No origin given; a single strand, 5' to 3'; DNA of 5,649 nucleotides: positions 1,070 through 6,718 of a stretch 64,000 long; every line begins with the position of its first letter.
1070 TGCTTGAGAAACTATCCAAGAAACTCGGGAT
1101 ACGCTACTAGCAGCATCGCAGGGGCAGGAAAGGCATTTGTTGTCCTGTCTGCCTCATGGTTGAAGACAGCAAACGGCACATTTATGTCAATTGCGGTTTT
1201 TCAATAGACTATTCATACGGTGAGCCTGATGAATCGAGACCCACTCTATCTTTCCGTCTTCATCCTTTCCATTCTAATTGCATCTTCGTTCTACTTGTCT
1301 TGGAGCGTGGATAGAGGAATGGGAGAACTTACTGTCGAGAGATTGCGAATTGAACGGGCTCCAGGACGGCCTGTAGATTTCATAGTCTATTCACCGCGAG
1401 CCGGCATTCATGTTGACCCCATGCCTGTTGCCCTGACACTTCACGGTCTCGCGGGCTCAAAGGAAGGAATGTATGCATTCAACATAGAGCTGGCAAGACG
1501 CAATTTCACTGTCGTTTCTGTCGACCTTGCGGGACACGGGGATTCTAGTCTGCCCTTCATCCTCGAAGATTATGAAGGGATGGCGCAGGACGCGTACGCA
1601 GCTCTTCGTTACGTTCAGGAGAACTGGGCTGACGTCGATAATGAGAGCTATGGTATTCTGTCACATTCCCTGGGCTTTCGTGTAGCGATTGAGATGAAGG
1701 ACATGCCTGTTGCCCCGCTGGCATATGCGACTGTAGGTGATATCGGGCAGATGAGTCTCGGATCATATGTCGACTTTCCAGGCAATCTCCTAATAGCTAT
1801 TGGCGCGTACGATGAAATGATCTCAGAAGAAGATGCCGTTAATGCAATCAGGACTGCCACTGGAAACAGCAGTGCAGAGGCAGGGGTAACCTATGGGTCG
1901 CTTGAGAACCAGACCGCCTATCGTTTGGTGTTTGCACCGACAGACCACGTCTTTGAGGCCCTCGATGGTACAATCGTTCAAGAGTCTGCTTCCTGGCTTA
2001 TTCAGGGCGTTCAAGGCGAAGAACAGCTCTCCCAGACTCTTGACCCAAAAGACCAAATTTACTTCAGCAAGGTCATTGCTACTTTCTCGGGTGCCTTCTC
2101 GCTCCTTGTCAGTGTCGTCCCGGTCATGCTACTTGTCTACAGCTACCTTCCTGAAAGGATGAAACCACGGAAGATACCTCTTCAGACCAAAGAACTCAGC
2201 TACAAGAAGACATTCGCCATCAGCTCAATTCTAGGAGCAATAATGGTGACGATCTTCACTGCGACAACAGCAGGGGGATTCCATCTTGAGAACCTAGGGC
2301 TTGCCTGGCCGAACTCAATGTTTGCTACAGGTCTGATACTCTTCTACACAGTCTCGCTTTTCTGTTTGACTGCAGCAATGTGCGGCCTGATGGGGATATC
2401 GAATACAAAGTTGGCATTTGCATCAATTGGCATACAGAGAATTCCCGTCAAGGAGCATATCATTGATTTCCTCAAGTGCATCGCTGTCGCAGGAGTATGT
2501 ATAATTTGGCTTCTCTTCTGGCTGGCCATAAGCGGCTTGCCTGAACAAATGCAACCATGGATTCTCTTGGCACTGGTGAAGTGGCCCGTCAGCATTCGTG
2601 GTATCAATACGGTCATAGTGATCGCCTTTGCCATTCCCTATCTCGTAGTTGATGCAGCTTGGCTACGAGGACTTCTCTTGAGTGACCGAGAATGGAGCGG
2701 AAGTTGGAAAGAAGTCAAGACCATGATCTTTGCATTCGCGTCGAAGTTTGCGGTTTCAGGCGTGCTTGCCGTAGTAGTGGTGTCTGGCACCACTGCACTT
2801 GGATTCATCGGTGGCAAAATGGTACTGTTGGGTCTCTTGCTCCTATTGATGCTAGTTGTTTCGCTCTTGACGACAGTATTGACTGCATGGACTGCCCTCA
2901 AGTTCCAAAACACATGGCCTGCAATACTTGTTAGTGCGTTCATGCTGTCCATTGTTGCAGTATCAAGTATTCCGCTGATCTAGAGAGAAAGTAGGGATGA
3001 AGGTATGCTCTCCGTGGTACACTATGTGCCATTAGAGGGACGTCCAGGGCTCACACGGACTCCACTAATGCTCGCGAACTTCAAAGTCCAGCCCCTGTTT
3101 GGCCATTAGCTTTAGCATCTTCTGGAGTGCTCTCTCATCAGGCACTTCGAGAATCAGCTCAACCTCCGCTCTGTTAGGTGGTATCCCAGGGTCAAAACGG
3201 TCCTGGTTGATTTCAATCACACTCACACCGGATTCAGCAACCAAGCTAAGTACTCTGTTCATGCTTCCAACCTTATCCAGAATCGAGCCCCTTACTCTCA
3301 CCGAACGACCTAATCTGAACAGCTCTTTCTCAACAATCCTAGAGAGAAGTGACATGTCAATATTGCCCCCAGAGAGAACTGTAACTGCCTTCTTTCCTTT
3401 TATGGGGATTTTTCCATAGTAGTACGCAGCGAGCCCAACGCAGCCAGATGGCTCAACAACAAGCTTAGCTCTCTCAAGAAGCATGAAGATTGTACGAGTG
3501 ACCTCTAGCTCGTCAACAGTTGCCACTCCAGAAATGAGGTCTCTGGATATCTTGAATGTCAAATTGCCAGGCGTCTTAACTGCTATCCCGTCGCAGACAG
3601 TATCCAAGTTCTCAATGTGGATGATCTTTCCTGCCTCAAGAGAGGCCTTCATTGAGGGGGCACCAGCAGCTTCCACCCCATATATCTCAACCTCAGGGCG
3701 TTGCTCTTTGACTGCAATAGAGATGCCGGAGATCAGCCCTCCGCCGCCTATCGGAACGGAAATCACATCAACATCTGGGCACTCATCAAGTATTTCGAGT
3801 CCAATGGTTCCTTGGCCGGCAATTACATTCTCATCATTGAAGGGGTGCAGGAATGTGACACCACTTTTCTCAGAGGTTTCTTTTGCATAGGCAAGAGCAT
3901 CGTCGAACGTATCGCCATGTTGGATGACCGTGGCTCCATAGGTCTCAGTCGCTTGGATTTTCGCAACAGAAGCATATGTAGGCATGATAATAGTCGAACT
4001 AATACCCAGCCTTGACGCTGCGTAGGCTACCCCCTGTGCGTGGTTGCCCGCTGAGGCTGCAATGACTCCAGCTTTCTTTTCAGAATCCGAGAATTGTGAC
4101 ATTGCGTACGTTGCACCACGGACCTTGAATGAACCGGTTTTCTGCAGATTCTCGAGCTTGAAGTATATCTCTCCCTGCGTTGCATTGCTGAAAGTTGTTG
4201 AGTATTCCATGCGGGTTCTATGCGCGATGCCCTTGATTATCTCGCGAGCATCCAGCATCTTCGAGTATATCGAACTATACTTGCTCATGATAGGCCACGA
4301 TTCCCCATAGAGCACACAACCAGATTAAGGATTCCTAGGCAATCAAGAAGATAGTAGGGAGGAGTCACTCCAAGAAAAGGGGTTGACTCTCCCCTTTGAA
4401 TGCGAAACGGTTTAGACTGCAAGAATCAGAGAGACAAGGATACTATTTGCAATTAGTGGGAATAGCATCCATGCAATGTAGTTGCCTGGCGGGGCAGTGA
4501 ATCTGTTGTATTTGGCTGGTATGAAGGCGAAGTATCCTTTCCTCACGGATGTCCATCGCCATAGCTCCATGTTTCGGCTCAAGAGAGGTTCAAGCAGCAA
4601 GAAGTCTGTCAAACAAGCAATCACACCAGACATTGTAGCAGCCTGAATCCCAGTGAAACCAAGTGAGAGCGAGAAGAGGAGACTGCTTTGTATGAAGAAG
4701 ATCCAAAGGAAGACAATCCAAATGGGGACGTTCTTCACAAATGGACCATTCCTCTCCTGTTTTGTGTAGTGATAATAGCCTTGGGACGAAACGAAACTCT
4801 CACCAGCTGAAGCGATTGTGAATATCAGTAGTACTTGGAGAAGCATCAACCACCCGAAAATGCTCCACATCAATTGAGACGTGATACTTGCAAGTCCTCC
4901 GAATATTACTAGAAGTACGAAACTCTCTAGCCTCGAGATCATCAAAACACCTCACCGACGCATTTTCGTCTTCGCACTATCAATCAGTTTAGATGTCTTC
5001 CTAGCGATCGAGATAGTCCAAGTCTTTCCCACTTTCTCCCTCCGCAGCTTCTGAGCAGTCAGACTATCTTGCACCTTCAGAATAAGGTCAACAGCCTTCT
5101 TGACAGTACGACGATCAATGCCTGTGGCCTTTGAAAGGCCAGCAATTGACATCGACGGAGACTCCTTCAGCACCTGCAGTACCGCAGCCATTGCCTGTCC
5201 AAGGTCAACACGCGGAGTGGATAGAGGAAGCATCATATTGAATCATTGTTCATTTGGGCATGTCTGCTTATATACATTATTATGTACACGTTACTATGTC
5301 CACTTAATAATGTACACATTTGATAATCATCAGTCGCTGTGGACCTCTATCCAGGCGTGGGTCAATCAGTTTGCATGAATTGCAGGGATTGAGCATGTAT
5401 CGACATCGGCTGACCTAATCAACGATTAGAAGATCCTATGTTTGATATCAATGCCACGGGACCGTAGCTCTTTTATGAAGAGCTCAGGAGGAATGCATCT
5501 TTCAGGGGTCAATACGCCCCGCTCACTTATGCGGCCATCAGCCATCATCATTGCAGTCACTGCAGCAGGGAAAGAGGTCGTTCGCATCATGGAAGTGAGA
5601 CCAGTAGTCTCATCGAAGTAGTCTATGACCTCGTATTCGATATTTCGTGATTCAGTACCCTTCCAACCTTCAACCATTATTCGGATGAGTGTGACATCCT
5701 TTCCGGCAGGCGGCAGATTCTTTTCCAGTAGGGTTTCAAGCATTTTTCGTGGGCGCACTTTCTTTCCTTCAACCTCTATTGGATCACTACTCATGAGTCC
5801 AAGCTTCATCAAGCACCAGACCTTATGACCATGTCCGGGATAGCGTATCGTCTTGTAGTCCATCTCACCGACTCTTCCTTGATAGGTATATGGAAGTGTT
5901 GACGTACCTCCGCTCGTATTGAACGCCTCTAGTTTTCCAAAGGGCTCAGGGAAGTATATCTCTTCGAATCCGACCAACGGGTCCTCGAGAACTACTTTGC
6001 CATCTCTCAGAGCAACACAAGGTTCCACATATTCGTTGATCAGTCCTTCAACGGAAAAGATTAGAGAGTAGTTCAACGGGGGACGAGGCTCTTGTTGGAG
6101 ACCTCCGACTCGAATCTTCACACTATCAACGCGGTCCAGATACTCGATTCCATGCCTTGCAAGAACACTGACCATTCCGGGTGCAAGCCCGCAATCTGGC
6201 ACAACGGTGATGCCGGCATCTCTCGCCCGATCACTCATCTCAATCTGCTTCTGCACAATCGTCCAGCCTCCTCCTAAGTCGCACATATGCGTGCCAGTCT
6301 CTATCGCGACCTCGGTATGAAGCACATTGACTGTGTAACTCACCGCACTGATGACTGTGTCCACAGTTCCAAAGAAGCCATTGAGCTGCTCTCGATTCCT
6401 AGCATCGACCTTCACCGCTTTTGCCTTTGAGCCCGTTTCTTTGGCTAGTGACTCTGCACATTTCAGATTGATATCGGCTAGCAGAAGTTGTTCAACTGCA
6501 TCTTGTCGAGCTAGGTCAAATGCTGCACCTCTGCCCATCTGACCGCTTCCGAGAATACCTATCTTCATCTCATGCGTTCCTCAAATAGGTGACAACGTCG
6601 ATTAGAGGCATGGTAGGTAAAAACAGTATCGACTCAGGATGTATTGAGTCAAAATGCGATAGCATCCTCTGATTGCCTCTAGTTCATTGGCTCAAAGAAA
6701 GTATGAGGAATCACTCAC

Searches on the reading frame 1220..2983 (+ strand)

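Call 58: search_protein_families(library=pfam, proteins=[window:1220-2983:+], max_evalue=0.0001)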
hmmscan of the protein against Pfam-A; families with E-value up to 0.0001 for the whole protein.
window:1220-2983:+ (587 aa): 2 families
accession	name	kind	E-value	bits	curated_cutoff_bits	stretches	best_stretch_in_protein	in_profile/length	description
PF12146.15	Hydrolase_4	-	5.2e-06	26.4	27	1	72-157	8-91/239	Serine aminopeptidase, S33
PF12697.13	Abhydrolase_6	-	9.8e-05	23.6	26.3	0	73-158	3-82/217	Alpha/beta hydrolase family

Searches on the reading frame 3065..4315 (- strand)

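Call 58: search_protein_families(library=pfam, proteins=[window:3065-4315:-], max_evalue=0.0001)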
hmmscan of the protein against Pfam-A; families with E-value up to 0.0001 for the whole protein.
window:3065-4315:- (416 aa): 2 families
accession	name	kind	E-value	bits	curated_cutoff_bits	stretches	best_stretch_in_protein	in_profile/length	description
PF00291.31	PALP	-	2.4e-81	273.7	35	1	32-316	6-295/295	Pyridoxal-phosphate dependent enzyme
PF01842.31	ACT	-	3.1e-05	24.1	27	1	347-406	9-63/66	ACT domain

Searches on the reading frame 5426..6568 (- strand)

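Call 58: search_protein_families(library=pfam, proteins=[window:5426-6568:-], max_evalue=0.0001)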
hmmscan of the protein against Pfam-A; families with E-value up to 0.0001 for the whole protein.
window:5426-6568:- (380 aa): 2 families
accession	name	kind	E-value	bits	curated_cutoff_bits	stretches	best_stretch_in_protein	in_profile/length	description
PF16653.10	Sacchrp_dh_C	-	8e-43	147.9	31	1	127-373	1-265/265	Saccharopine dehydrogenase C-terminal domain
PF03435.24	Sacchrp_dh_NADP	-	1.1e-17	65.1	25.1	1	3-123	1-129/129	Saccharopine dehydrogenase NADP binding domain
